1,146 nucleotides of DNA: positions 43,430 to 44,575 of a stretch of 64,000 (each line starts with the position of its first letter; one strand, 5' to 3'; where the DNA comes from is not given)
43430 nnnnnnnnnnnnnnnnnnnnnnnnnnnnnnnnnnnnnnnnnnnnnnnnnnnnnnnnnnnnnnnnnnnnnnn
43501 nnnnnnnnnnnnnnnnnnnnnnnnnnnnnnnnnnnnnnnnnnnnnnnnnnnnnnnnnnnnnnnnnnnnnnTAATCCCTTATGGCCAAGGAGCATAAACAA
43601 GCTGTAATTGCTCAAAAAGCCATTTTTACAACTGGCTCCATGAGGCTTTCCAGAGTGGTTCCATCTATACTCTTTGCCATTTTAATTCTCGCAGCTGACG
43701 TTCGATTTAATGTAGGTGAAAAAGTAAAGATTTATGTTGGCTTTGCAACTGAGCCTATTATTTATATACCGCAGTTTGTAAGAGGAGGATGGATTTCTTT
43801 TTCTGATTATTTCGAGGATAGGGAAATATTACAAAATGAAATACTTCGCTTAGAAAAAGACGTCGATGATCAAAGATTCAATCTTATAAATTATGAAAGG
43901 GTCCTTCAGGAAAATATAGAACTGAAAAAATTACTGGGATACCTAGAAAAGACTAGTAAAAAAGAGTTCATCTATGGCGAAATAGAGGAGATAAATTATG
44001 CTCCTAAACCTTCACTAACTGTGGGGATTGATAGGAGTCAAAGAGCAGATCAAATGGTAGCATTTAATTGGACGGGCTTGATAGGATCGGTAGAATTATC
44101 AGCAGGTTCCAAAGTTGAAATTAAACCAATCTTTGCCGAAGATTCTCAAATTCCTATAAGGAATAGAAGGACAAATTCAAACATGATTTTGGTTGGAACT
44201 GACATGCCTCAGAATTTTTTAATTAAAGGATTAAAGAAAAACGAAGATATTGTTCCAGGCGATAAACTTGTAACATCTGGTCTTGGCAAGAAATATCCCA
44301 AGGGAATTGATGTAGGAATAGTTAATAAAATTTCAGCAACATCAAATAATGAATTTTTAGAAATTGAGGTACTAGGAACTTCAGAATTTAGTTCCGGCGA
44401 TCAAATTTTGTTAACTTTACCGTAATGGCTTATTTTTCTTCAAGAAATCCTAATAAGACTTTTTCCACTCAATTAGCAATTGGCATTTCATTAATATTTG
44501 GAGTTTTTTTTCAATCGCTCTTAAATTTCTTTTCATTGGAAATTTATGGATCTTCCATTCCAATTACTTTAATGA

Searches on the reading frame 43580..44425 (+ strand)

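Call 26: search_protein_families(library=ncbifam, proteins=[window:43580-44425:+], max_evalue=0.001)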
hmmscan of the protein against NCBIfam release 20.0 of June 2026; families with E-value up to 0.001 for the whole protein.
window:43580-44425:+ (281 aa): 12 families
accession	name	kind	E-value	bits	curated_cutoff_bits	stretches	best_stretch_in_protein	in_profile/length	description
TIGR00219.1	mreC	equivalog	2.9e-22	79.1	92.75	1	19-267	6-259/283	rod shape-determining protein MreC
NF010527.0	PRK13922.6-2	equivalog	3.1e-10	39.8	289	1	104-255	70-221/249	rod shape-determining protein MreC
NF010514.0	PRK13922.12-4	equivalog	3.1e-10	39.7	337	1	31-258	32-261/276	rod shape-determining protein MreC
NF010513.0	PRK13922.12-3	equivalog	3.3e-10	39.8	380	1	85-252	86-254/305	rod shape-determining protein MreC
NF010519.0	PRK13922.13-4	equivalog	3.9e-10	39.4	505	1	31-274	19-266/406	rod shape-determining protein MreC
NF010512.0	PRK13922.12-1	equivalog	5.3e-10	39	336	1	106-253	98-245/287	rod shape-determining protein MreC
NF010533.0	PRK13922.9-5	equivalog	6.3e-08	32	384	1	184-250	186-251/345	rod shape-determining protein MreC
NF010532.0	PRK13922.9-3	equivalog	7.4e-08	31.8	243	1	158-276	138-257/280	rod shape-determining protein MreC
NF010524.0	PRK13922.14-4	equivalog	2.6e-07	30.1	332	1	68-277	61-266/270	rod shape-determining protein MreC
NF010510.0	PRK13922.11-5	equivalog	4e-06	26.1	415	1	88-259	76-250/334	rod shape-determining protein MreC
NF010507.0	PRK13922.10-6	equivalog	4.6e-06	26.5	219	1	205-263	176-234/252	rod shape-determining protein MreC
NF010520.0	PRK13922.13-5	equivalog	1.8e-05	24.2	343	1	163-257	145-237/263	rod shape-determining protein MreC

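Call 69: search_protein_families(library=pfam, proteins=[window:43580-44425:+], max_evalue=1)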
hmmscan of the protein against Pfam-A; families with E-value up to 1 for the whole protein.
window:43580-44425:+ (281 aa): 1 family
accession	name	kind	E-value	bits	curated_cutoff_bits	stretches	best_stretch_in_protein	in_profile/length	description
PF04085.20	MreC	-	2.4e-19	70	28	1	157-277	25-144/147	Rod shape-determining protein MreC, barrel core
